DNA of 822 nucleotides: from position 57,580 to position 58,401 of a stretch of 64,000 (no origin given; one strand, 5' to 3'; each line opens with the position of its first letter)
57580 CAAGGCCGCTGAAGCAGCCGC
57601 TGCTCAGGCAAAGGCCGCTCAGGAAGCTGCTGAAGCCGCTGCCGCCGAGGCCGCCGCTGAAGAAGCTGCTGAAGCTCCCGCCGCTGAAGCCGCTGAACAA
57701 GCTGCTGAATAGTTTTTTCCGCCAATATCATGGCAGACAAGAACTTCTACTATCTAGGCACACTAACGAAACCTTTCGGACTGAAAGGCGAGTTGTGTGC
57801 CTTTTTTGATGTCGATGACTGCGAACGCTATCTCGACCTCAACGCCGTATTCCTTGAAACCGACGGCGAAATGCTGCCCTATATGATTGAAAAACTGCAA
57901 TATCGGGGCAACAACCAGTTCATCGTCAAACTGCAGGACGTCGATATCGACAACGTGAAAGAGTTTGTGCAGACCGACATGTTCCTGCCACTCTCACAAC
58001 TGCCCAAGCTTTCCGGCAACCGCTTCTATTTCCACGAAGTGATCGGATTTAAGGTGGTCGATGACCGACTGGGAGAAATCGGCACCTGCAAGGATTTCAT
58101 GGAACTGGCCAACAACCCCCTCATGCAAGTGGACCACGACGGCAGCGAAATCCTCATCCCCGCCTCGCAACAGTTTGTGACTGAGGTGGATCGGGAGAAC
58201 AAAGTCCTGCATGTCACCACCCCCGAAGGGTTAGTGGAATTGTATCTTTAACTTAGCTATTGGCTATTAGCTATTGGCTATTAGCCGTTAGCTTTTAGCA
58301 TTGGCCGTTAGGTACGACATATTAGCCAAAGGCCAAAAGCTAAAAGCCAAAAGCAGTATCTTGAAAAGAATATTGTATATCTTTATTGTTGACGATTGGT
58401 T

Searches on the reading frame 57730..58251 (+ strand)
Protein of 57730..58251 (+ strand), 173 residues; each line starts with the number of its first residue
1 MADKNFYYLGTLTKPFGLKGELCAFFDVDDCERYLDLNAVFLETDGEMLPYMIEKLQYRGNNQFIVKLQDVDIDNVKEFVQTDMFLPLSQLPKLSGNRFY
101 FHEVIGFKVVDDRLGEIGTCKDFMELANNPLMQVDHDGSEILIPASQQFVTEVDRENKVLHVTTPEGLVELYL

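Call 22: find_encoding_contigs(protein=window:57730-58251:+, flank=10000, max_places=8)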
Protein window:57730-58251:+ (173 aa): 19 contigs read that carry it; 8 places shown.
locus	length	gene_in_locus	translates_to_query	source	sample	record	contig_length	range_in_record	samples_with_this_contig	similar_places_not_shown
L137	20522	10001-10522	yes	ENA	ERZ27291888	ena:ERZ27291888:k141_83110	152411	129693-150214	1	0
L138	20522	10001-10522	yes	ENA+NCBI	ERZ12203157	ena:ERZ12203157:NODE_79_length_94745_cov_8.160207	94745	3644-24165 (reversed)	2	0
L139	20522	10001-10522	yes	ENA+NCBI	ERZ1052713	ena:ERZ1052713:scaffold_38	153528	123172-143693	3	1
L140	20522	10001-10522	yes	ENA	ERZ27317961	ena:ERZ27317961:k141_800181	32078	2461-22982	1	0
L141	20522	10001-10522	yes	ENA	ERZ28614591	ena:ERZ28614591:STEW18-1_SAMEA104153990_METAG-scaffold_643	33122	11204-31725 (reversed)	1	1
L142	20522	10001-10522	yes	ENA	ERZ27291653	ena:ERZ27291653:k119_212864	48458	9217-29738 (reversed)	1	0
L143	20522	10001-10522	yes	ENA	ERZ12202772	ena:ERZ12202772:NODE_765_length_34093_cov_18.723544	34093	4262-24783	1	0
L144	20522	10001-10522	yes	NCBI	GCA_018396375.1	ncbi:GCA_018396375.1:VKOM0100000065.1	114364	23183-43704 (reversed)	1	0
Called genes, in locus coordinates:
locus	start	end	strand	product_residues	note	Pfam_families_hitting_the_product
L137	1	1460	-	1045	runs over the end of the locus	PF04313:HSDR_N, PF04851:ResIII, PF18766:SWI2_SNF2, PF00270:DEAD (weak), PF22679:T1R_D3-like, PF11867:T1RH-like_C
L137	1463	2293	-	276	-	PF02498:Bro-N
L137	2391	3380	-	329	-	PF13271:DUF4062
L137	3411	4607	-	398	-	PF01420:Methylase_S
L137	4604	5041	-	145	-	-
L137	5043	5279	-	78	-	-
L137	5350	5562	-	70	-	-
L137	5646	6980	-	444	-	PF02661:Fic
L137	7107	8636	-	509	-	PF12161:HsdM_N, PF02384:N6_Mtase, PF05175:MTS (weak), PF07669:Eco57I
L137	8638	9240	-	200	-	PF01420:Methylase_S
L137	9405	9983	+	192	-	PF00886:Ribosomal_S16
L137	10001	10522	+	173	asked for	PF01782:RimM, PF24986:PRC_RimM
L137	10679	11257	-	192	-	PF01725:Ham1p_like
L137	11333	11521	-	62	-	PF01783:Ribosomal_L32p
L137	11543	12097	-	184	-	PF02620:YceD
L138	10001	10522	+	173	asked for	PF01782:RimM, PF24986:PRC_RimM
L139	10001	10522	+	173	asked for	PF01782:RimM, PF24986:PRC_RimM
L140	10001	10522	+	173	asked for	PF01782:RimM, PF24986:PRC_RimM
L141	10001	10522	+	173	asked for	PF01782:RimM, PF24986:PRC_RimM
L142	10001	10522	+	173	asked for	PF01782:RimM, PF24986:PRC_RimM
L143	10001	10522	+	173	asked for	PF01782:RimM, PF24986:PRC_RimM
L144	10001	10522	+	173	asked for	PF01782:RimM, PF24986:PRC_RimM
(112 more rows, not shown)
